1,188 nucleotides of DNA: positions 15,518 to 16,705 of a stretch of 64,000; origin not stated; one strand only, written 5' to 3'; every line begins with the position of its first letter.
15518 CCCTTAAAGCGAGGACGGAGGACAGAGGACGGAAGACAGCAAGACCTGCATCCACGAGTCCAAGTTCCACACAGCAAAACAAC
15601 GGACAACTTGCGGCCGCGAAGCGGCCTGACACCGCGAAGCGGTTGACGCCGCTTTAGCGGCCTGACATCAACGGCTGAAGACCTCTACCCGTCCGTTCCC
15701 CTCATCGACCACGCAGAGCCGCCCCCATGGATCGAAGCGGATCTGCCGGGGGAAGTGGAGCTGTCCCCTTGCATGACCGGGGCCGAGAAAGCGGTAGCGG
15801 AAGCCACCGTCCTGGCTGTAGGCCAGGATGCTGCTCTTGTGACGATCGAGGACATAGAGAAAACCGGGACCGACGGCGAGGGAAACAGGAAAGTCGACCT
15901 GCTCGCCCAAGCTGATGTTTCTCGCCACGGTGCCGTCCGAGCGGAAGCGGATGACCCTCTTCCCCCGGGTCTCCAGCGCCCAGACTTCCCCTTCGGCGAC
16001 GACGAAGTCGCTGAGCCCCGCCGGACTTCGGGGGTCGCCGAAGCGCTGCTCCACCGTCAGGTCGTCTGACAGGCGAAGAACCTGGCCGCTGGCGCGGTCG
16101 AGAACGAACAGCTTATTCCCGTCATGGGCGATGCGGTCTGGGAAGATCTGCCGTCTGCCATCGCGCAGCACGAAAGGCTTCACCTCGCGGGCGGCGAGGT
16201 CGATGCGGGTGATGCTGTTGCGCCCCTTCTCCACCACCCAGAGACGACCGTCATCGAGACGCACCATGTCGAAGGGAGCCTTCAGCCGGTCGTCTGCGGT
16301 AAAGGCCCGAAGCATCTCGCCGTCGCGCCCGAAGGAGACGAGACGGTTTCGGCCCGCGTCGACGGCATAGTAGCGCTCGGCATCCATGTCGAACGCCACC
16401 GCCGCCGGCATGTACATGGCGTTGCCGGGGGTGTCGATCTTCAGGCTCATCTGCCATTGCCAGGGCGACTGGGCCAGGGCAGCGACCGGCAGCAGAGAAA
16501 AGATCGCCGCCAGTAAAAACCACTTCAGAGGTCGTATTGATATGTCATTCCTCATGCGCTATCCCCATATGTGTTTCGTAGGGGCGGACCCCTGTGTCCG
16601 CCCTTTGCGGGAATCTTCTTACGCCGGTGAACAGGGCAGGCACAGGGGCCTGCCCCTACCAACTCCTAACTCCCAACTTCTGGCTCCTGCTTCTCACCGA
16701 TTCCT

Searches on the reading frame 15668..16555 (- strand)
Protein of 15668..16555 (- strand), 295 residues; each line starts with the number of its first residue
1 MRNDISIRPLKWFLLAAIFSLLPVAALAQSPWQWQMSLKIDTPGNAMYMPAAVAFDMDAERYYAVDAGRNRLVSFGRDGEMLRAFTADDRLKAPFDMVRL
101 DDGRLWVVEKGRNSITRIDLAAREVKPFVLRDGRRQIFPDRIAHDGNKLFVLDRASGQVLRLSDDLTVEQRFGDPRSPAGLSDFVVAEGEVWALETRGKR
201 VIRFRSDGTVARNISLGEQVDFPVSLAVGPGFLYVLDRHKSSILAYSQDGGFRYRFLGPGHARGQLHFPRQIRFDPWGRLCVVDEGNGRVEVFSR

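Call 8: search_protein_families(library=pfam, proteins=[window:15668-16555:-], max_evalue=0.1)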
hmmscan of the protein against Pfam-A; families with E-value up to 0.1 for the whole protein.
window:15668-16555:- (295 aa): 9 families
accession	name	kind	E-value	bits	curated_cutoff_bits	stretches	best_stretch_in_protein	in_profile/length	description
PF01436.27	NHL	-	9.2e-11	41.7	20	1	267-293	2-28/28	NHL repeat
PF24684.1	Vgb_lyase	-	3.2e-07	29.9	50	1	50-133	183-263/290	Virginiamycin B lyase family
PF08450.18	SGL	-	0.00021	21.4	26.3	0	185-227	191-231/246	SMP-30/Gluconolactonase/LRE-like region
PF21959.2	DUF6923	-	0.00055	20.2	27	0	54-128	93-167/234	Repeat of unknown function (DUF6923)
PF06977.17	SdiA-regulated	-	0.0077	15.9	21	1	51-122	26-96/249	SdiA-regulated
PF13449.12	Phytase-like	-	0.0087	16.4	27.6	0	99-131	75-107/284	Esterase-like activity of phytase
PF10282.15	Lactonase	-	0.011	15.3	21.7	1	232-295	257-320/344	Lactonase, 7-bladed beta-propeller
PF10647.15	Gmad1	-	0.019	15.2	20.5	1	49-165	24-143/251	Lipoprotein LpqB beta-propeller domain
PF03533.19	SPO11_like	-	0.049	14.1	24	0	231-251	10-30/43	SPO11 homologue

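Call 9: search_protein_families(library=ncbifam, proteins=[window:15668-16555:-], max_evalue=0.1)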
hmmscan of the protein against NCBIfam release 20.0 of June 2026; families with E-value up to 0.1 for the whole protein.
window:15668-16555:- (295 aa): 6 families
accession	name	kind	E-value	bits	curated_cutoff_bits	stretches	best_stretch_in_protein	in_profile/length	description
NF033206.1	ScyE_fam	subfamily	6.5e-09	35.8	80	0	53-85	143-174/333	ScyD/ScyE family protein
NF053768.1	CIS12_fam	equivalog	1.9e-07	30.1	860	1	125-242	75-190/715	CIS12 family contractile injection system protein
NF035926.1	scyF_NHL_VPEP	equivalog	4.4e-07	29.4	350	1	187-294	161-274/376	scytonemin biosynthesis PEP-CTERM protein ScyF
NF000022.1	stregra_B_VgbA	exception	7.6e-05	22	600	1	92-230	15-150/299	streptogramin B lyase Vgb(A)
NF000096.1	stregra_B_VgbB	exception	0.0041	16.3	600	1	93-230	16-150/295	streptogramin B lyase Vgb(B)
TIGR03606.1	non_repeat_PQQ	subfamily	0.04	12.7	434.55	0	90-126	28-64/454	glucose/sorbosone family PQQ-dependent dehydrogenase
